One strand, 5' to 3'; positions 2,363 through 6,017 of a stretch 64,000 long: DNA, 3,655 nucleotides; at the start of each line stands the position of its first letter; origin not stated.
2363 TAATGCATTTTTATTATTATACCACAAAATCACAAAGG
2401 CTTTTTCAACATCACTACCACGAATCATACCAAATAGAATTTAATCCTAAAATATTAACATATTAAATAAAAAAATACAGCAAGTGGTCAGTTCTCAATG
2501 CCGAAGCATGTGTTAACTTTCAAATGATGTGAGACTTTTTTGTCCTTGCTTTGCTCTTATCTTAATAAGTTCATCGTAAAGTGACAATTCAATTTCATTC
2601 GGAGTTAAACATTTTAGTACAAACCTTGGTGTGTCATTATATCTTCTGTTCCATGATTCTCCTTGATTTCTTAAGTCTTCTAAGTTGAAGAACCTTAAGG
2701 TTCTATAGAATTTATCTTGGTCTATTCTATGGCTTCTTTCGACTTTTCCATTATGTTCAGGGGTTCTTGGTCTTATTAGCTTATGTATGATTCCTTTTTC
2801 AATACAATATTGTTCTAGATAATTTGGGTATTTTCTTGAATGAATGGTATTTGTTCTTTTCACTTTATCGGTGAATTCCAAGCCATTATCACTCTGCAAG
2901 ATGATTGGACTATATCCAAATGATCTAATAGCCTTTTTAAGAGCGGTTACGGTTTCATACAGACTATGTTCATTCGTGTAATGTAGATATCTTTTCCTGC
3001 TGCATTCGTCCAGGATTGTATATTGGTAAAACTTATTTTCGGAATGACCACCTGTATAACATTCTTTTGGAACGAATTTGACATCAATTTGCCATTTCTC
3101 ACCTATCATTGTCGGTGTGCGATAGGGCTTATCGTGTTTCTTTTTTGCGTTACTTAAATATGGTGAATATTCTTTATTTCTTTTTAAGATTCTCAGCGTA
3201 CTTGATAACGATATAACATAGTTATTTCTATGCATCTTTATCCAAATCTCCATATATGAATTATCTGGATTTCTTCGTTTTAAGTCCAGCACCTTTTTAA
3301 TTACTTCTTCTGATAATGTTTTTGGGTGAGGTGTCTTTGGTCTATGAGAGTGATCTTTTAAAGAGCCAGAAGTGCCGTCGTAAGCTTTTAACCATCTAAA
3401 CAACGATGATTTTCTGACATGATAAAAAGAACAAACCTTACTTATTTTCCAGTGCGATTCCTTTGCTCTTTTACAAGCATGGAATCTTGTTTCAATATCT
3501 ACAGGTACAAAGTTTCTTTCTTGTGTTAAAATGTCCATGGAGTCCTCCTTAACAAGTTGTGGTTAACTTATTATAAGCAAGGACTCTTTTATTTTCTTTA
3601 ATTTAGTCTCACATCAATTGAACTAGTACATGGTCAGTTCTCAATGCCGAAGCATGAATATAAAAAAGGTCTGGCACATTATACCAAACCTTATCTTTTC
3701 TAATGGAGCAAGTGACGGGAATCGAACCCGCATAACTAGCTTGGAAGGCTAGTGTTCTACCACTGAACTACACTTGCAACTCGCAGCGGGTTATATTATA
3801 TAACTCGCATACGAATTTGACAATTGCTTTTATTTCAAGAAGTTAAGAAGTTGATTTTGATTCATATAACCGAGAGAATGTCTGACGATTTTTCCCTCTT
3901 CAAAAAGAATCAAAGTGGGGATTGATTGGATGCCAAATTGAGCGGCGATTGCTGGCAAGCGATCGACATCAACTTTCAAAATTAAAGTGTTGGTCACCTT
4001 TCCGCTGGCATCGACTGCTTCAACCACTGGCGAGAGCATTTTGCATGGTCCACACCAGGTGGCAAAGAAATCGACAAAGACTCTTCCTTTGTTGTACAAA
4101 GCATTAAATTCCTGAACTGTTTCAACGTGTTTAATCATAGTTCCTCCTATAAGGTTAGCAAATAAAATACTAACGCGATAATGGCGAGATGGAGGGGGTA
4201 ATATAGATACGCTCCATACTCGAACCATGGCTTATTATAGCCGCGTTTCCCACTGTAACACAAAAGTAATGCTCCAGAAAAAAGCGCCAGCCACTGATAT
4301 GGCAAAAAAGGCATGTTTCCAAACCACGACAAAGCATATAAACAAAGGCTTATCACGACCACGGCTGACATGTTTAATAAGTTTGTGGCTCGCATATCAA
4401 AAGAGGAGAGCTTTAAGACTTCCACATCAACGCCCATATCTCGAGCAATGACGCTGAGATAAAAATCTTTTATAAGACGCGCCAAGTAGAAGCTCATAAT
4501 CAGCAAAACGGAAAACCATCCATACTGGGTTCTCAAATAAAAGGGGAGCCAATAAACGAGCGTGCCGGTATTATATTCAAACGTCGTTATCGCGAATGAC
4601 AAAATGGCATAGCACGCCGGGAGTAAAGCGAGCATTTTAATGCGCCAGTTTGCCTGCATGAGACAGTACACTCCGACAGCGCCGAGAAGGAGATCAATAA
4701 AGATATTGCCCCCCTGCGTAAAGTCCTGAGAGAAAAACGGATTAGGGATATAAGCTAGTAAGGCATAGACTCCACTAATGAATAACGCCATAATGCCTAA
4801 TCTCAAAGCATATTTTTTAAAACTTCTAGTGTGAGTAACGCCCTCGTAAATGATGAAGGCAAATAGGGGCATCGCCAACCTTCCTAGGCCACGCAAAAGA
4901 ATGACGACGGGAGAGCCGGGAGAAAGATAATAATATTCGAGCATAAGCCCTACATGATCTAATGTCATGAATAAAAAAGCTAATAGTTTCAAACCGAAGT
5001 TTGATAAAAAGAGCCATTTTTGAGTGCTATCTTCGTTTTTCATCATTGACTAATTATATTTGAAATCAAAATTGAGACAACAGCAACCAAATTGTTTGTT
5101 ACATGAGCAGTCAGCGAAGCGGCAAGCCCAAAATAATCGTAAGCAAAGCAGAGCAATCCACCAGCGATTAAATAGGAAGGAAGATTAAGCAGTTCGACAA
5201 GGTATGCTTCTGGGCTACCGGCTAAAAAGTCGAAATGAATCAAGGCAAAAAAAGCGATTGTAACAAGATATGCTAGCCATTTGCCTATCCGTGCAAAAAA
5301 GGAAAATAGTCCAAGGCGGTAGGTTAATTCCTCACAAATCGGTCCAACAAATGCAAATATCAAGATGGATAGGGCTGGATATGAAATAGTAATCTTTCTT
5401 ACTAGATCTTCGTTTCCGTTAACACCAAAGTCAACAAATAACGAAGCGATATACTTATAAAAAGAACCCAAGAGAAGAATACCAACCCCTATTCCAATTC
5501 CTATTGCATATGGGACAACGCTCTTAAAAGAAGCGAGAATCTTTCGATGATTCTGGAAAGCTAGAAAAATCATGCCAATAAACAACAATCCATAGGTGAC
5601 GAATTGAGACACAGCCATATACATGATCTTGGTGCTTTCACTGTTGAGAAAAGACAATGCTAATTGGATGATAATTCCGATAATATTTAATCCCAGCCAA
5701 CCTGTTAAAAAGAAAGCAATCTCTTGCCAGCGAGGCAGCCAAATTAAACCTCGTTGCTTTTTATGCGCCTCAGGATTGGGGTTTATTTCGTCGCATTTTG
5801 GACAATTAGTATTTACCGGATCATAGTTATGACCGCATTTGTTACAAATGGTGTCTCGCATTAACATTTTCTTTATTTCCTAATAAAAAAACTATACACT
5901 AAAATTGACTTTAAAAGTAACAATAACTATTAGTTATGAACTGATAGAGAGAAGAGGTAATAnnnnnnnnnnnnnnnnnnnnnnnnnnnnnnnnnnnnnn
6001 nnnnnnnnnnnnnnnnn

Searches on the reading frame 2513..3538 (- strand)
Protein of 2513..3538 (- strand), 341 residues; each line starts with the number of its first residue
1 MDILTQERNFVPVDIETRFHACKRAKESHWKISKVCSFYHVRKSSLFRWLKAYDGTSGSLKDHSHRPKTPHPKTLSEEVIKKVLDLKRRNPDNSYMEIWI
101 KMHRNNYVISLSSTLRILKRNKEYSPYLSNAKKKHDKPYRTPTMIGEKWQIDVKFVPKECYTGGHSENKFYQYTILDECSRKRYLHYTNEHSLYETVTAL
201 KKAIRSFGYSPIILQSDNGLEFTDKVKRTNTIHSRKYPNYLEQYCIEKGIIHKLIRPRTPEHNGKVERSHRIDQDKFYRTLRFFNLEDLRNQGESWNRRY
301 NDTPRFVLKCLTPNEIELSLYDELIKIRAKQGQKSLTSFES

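Call 5: search_protein_families(library=pfam, proteins=[window:2513-3538:-], max_evalue=0.1)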
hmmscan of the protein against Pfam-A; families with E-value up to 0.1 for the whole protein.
window:2513-3538:- (341 aa): 8 families
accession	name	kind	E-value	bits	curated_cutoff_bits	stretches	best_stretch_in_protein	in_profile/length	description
PF00665.32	rve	-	5.8e-16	59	32.6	1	146-260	5-102/102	Integrase core domain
PF13683.12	rve_3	-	3.6e-10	39.9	26.5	1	249-302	2-55/67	Integrase core domain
PF13565.12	HTH_32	-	4.7e-06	27.5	33.7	1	48-118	4-73/73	Homeodomain-like domain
PF13551.12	HTH_29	-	2.9e-05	24.5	28.1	1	27-80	10-63/64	Winged helix-turn helix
PF13384.12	HTH_23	-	0.002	18.3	24.6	1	14-55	3-45/50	Homeodomain-like domain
PF01527.26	HTH_Tnp_1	-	0.018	15.7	24.1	1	18-78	12-66/75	Transposase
PF01710.22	HTH_Tnp_IS630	-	0.035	14.6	21.3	1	27-101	16-79/119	Transposase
PF11929.14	DUF3447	-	0.095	13.1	26.9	0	78-115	20-55/76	Domain of unknown function (DUF3447)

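Call 6: search_protein_families(library=ncbifam, proteins=[window:2513-3538:-], max_evalue=0.1)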
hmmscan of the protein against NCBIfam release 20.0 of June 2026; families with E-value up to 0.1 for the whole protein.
window:2513-3538:- (341 aa): 5 families
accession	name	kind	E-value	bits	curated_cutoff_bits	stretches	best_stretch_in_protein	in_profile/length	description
NF033577.2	transpos_IS481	equivalog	5.5e-50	170.5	224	1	18-313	2-280/284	IS481 family transposase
NF033516.0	transpos_IS3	equivalog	2.8e-20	72.9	160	1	3-316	77-368/369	IS3 family transposase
NF033546.1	transpos_IS21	equivalog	3.2e-19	69.6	160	1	27-305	6-271/294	IS21 family transposase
NF033594.2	transpos_ISNCY_2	equivalog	1.9e-10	40.5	250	1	24-300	5-273/368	ISNCY family transposase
NF033545.0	transpos_IS630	equivalog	1.7e-05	24.4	100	1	21-135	4-121/299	IS630 family transposase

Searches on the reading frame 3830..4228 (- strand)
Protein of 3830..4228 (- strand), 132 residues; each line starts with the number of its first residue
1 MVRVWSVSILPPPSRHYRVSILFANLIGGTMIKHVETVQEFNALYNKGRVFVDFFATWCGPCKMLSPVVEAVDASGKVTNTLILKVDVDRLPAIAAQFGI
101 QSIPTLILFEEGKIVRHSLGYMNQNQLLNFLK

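Call 5: search_protein_families(library=pfam, proteins=[window:3830-4228:-], max_evalue=0.1)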
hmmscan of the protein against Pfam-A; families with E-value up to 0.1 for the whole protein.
window:3830-4228:- (132 aa): 9 families
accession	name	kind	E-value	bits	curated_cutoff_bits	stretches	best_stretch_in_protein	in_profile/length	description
PF00085.26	Thioredoxin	-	9.9e-24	83.8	23.5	1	37-132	6-102/103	Thioredoxin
PF13098.12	Thioredoxin_2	-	2.1e-08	34.9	27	1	46-131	4-104/104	Thioredoxin-like domain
PF13905.12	Thioredoxin_8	-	0.0017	19.1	27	0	50-72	4-26/94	Thioredoxin-like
PF13728.12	TraF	-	0.0028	18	23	1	54-128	136-220/224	F plasmid transfer operon protein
PF04756.19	OST3_OST6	-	0.0032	17.4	27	1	59-111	46-104/294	OST3 / OST6 family, transporter family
PF08534.16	Redoxin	-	0.004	17.4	26.6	0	43-63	25-45/148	Redoxin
PF14595.12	Thioredoxin_9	-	0.0067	16.8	25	1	52-112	46-107/129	Thioredoxin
PF00578.27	AhpC-TSA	-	0.012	16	26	1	45-125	23-104/124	AhpC/TSA family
PF13899.12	Thioredoxin_7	-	0.029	14.9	27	1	47-77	17-47/83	Thioredoxin-like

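Call 6: search_protein_families(library=ncbifam, proteins=[window:3830-4228:-], max_evalue=0.1)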
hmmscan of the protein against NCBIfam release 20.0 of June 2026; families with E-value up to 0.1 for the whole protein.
window:3830-4228:- (132 aa): 16 families
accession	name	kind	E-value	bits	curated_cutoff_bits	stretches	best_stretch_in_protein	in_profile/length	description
TIGR01068.1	thioredoxin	equivalog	2.2e-28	98.4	96.8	1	40-131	5-97/101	thioredoxin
NF006898.0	PRK09381.1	equivalog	5.7e-20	71.7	138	1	39-131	13-104/109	thioredoxin TrxA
NF008229.0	PRK10996.1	equivalog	1.1e-18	67.4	125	1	26-130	32-134/141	thioredoxin TrxC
TIGR01126.1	pdi_dom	equivalog_domain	3.3e-14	53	107.2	1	46-131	13-101/105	protein disulfide-isomerase domain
TIGR01130.1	ER_PDI_fam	subfamily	3.8e-11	43.2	344.25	1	43-131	14-104/476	protein disulfide-isomerase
NF047697.1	ThioredTrxAClost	equivalog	6.2e-09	36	140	1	42-118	12-87/105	thioredoxin TrxA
NF002854.0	PRK03147.1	subfamily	1.3e-08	35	170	2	43-89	59-104/176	thiol-disulfide oxidoreductase ResA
NF041202.1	StoA_CxxC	exception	1.8e-06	27.9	210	2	46-71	50-76/163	endospore biogenesis thiol-disulfide oxidoreductase StoA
NF045694.1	seleno_TsoB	exception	8.9e-06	24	805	1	43-116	470-551/572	rhodanese/DsbD fusion-like selenoprotein TsoB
NF001419.0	PRK00293.1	subfamily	1.3e-05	23.9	330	1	33-131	461-569/574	protein-disulfide reductase DsbD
TIGR00385.1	dsbE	subfamily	6e-05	22.7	123.15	1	42-76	56-92/173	DsbE family thiol:disulfide interchange protein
TIGR00411.1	redox_disulf_1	equivalog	0.0011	19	92.75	1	56-115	8-66/82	MJ0307 family thioredoxin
NF047696.1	ThlDiSintTplARhiz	equivalog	0.0025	17.6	230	1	49-90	98-140/219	thiol:disulfide interchange protein TlpA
NF008129.0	PRK10877.1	equivalog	0.0085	15.4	215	1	56-131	159-227/237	bifunctional protein-disulfide isomerase/oxidoreductase DsbC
TIGR02740.1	TraF-like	hypoth_equivalog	0.0092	15.3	232.25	1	47-129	170-263/276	TraF-like protein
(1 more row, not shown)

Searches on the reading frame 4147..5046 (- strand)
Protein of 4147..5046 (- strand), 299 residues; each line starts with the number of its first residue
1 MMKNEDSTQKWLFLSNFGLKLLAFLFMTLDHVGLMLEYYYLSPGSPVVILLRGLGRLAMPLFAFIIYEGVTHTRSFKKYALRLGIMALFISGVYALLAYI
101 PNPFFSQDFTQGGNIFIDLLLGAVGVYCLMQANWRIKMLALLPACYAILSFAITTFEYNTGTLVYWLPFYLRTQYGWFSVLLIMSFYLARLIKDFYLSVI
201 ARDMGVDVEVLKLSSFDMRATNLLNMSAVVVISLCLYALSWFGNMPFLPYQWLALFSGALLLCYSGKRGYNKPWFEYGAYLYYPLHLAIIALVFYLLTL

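Call 5: search_protein_families(library=pfam, proteins=[window:4147-5046:-], max_evalue=0.1)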
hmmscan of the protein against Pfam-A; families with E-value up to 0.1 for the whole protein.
window:4147-5046:- (299 aa): 1 family
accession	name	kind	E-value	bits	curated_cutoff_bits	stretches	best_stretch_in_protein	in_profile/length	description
PF05857.17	TraX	-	4.9e-24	85.9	25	1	19-293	5-216/217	TraX protein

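Call 6: search_protein_families(library=ncbifam, proteins=[window:4147-5046:-], max_evalue=0.1)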
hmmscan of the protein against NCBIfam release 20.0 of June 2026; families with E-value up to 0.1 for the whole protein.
window:4147-5046:- (299 aa): 0 families

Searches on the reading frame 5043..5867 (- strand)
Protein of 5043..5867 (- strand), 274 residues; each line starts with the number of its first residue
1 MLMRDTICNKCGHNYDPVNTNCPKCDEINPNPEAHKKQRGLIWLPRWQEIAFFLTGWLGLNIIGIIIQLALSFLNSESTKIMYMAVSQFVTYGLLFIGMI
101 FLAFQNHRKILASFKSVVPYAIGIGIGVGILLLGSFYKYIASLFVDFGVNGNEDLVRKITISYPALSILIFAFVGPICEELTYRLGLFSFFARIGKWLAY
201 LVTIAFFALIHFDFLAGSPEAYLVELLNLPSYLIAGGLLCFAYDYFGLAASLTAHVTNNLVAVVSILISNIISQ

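Call 5: search_protein_families(library=pfam, proteins=[window:5043-5867:-], max_evalue=0.1)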
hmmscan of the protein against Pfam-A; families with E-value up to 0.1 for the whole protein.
window:5043-5867:- (274 aa): 2 families
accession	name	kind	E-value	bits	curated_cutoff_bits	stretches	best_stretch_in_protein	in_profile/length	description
PF02517.21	Rce1-like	-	5.1e-13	49.6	22.4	1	164-261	4-93/93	Type II CAAX prenyl endopeptidase Rce1-like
PF12773.13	DZR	-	0.047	14.3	27.3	1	6-29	13-34/45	Double zinc ribbon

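Call 6: search_protein_families(library=ncbifam, proteins=[window:5043-5867:-], max_evalue=0.1)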
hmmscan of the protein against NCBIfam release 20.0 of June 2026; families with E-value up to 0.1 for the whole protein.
window:5043-5867:- (274 aa): 3 families
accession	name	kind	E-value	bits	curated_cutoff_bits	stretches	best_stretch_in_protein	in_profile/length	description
NF041647.1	ABC_perm_CPBP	equivalog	2.1e-06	26.8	435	1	66-265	436-633/636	ABC transporter permease subunit/CPBP intramembrane protease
NF033192.3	CPBP_JDVT_MrtJ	equivalog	0.05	14.3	75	1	169-263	2-96/98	JDVT-CTERM system glutamic-type intramembrane protease MrtJ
NF049953.1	ribbon_DG_selen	exception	0.093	12.6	130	0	4-26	146-168/172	zinc ribbon-containing (seleno)protein DG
